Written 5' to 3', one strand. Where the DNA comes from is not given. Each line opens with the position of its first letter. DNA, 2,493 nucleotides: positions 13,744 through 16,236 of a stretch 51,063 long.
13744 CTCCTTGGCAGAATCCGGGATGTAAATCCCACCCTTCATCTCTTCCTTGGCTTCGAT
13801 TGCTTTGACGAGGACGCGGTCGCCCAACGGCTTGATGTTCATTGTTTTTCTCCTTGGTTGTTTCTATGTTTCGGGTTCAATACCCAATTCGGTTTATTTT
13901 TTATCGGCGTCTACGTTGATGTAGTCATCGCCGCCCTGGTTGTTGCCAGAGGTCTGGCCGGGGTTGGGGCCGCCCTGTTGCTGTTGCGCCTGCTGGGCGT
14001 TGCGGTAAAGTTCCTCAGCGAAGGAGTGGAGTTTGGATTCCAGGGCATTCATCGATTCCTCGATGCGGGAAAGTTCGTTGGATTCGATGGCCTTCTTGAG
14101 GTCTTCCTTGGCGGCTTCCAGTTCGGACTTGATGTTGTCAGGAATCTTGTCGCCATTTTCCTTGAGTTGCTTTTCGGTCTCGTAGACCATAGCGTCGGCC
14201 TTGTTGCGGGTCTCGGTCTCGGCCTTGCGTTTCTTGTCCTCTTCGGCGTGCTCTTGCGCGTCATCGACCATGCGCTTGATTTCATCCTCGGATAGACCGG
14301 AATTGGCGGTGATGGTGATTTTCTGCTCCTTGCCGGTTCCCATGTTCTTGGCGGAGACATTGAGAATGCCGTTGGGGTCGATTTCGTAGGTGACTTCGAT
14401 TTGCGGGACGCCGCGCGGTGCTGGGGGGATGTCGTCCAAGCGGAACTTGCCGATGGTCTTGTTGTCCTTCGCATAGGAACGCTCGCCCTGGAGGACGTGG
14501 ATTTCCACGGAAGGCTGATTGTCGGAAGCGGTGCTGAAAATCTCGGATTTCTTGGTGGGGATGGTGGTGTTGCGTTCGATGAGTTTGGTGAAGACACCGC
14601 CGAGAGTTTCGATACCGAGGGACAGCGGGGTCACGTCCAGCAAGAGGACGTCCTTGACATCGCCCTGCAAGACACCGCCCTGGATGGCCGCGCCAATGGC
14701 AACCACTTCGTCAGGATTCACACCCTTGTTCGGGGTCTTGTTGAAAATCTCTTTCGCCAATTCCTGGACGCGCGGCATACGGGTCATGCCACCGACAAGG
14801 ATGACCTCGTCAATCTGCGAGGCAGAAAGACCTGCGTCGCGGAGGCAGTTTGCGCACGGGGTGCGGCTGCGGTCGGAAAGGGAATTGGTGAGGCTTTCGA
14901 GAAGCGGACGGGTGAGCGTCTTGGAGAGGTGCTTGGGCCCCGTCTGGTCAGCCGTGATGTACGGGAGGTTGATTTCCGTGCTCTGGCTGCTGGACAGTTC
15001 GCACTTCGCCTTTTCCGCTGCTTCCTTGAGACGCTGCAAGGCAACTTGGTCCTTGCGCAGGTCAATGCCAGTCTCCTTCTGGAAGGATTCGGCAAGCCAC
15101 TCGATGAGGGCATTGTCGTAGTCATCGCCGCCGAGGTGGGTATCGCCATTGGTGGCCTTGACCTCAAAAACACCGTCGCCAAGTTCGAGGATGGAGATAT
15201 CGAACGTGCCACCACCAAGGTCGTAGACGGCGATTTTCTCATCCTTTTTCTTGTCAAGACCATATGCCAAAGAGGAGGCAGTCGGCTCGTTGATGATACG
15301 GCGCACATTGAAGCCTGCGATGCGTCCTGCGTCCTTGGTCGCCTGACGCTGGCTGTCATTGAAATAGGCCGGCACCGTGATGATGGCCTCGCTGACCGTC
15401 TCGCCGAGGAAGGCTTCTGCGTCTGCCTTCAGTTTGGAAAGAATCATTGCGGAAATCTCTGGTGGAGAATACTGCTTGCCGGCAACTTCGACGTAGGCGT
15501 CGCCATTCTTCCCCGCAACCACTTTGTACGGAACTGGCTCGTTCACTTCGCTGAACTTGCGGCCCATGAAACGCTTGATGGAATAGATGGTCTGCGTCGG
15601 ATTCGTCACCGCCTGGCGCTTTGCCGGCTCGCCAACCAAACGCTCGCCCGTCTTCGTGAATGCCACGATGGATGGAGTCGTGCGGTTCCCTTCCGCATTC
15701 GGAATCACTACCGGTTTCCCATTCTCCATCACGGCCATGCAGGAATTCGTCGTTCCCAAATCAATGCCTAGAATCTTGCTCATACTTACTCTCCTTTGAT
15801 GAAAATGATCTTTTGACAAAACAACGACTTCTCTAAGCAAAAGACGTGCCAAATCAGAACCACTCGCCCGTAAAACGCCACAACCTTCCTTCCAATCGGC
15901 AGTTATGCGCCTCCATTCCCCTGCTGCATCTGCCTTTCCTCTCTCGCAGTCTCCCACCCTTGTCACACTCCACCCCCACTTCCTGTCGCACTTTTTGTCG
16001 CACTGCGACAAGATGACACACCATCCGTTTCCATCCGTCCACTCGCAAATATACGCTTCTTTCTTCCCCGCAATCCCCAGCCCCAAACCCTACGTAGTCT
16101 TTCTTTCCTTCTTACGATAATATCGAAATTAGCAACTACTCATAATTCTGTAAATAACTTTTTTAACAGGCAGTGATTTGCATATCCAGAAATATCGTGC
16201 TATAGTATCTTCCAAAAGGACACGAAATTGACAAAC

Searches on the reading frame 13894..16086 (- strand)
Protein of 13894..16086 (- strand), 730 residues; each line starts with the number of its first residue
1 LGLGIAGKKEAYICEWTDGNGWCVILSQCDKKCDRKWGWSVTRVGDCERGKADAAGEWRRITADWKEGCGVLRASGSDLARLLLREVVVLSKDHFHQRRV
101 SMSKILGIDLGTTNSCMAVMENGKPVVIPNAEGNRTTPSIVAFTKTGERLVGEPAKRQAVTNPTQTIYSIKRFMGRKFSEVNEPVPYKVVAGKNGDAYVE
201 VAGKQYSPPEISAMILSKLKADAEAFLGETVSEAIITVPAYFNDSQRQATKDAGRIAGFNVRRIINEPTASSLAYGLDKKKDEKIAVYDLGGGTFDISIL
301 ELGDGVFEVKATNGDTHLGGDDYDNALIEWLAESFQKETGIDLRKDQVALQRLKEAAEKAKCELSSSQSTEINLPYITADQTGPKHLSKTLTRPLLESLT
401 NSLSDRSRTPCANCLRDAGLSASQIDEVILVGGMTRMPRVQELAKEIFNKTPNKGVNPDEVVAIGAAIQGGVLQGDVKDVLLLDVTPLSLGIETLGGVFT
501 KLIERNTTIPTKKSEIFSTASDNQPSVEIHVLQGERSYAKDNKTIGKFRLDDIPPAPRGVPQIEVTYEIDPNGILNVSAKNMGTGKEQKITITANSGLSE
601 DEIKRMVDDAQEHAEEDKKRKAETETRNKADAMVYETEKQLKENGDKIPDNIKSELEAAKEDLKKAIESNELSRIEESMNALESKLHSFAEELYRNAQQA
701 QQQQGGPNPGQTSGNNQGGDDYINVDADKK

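Call 69: search_protein_families(library=pfam, proteins=[window:13894-16086:-], max_evalue=0.0001)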
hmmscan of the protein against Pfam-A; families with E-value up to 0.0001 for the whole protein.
window:13894-16086:- (730 aa): 3 families
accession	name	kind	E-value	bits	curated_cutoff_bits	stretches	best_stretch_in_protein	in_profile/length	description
PF00012.26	HSP70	-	2.6e-266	885.1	20.6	1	105-694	1-598/599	Hsp70 protein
PF06723.19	MreB_Mbl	-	5e-13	49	27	1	231-467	93-316/327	MreB/Mbl protein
PF14450.12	FtsA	-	1.6e-06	28.9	31.8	0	288-451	3-106/127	Cell division protein FtsA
